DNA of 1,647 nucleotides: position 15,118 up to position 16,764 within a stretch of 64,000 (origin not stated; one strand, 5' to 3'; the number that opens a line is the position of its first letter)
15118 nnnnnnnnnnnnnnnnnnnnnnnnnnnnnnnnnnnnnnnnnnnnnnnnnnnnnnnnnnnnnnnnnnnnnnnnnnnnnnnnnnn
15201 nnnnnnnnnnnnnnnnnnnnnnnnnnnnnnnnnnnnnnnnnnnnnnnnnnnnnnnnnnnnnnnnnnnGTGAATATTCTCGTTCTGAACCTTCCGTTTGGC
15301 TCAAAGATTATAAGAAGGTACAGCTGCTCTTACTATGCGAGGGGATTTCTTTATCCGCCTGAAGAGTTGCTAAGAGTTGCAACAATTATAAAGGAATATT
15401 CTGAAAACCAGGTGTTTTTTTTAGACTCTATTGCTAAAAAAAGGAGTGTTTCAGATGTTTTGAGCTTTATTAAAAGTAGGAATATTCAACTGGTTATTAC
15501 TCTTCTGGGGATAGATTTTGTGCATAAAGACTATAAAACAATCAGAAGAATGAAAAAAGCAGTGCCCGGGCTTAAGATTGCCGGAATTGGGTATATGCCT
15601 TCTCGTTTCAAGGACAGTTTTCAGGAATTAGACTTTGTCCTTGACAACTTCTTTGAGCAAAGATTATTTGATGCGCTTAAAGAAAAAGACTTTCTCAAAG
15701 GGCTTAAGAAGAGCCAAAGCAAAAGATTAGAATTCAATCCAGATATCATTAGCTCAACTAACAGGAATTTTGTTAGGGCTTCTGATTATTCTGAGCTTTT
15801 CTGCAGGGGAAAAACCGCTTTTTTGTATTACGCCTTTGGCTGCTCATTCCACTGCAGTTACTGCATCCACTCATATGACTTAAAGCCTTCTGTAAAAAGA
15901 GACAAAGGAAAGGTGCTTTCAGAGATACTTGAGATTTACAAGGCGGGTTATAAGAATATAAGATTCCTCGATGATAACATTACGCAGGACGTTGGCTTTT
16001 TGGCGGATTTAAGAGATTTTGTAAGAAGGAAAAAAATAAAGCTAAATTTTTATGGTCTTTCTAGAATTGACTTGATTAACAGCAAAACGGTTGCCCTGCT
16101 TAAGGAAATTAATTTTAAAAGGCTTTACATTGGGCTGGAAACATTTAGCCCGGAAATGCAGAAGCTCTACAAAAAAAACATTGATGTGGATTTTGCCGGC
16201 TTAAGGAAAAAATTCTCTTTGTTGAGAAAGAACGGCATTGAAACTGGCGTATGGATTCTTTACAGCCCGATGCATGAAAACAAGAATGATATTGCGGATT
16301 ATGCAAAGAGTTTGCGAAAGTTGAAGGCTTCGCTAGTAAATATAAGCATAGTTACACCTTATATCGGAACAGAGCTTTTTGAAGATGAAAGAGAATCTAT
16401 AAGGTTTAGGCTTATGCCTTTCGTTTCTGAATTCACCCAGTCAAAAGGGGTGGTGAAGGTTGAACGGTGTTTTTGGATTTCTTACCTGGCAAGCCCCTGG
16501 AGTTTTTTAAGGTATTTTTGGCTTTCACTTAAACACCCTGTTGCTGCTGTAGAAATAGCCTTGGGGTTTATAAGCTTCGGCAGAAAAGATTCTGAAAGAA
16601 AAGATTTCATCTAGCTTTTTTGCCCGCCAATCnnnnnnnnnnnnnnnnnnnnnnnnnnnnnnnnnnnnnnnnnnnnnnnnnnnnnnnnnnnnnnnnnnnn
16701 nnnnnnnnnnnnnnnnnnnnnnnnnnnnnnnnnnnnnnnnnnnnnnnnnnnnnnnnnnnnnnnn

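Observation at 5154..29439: Island of ten radical SAM enzymes with GT-C-like membrane proteins, an amino-sugar aminotransferase and a ferredoxin-domain protein; product unknown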

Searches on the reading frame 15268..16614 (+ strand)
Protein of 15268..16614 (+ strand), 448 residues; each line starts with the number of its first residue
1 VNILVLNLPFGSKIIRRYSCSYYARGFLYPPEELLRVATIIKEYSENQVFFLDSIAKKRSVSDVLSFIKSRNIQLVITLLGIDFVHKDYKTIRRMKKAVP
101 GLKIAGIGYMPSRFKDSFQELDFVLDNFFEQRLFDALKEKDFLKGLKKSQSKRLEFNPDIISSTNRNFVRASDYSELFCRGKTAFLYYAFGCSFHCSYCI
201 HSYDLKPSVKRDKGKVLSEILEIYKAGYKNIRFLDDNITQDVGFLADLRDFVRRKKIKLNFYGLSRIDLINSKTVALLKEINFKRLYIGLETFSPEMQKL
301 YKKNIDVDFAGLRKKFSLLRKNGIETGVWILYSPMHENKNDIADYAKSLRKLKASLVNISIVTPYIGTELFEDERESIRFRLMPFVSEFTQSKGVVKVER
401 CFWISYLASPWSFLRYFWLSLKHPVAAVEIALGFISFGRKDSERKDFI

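Call 3: search_protein_families(library=pfam, proteins=[window:15268-16614:+], max_evalue=0.01)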
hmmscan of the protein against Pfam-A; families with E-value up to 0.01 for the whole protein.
window:15268-16614:+ (448 aa): 1 family
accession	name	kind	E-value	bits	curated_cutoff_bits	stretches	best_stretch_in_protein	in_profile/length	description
PF04055.27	Radical_SAM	-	1e-14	55.5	29.5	1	190-347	5-164/166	Radical SAM superfamily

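Call 6: search_protein_families(library=ncbifam, proteins=[window:15268-16614:+], max_evalue=0.001)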
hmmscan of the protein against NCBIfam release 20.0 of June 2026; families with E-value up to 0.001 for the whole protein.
window:15268-16614:+ (448 aa): 14 families
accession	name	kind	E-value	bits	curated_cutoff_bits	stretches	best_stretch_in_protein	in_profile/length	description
TIGR03471.1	HpnJ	equivalog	1.5e-14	53.8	577.6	1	18-375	22-388/472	hopanoid biosynthesis associated radical SAM protein HpnJ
TIGR04367.1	HpnR_B12_rSAM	equivalog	4e-12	45.4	650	1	184-377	187-376/490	hopanoid C-3 methylase HpnR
TIGR04479.1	bcpD_PhpK_rSAM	subfamily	1.1e-11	43.8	600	1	59-332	125-389/504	PhpK family radical SAM P-methyltransferase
TIGR02026.1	BchE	equivalog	1.4e-09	37.4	481.35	1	182-378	193-391/497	magnesium-protoporphyrin IX monomethyl ester anaerobic oxidative cyclase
TIGR01574.1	miaB-methiolase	equivalog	1.7e-09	37.2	355.3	1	92-239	62-201/437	tRNA (N6-isopentenyl adenosine(37)-C2)-methylthiotransferase MiaB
TIGR04072.2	rSAM_ladder_B12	equivalog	2.8e-08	32.8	360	1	189-358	186-355/443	lipid biosynthesis B12-binding/radical SAM protein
NF033070.1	rSAM_AprD4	equivalog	5.9e-08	32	500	1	188-372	201-388/456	AprD4 family radical SAM diol-dehydratase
NF050148.1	rSAM_ApyD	equivalog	8.8e-08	31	750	1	191-380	207-399/645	RiPP biosynthesis radical SAM protein ApyD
TIGR04295.1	B12_rSAM_oligo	hypoth_equivalog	1.6e-07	30.4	400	1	177-350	194-360/422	TIGR04295 family B12-binding domain-containing radical SAM protein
TIGR04385.1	B12_rSAM_cofa1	equivalog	3.9e-07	29.6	450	1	110-326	112-338/438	B12 lower ligand biosynthesis radical SAM protein BzaD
TIGR00089.1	TIGR00089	subfamily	9.5e-07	27.9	251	1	87-239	54-196/429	MiaB/RimO family radical SAM methylthiotransferase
NF040542.1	rSAM_RCCLKC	equivalog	9e-06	25.1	450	1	189-348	186-346/423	arsinothricin biosynthesis radical SAM protein ArsL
TIGR01579.1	MiaB-like-C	equivalog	1e-05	25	357.05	1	90-231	54-188/416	tRNA (N(6)-L-threonylcarbamoyladenosine(37)-C(2))-methylthiotransferase MtaB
NF038361.1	rSAM_Sden_1168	equivalog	1.4e-05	23.8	575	1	178-373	276-472/560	Sden_1168 family B12-binding radical SAM P-methyltransferase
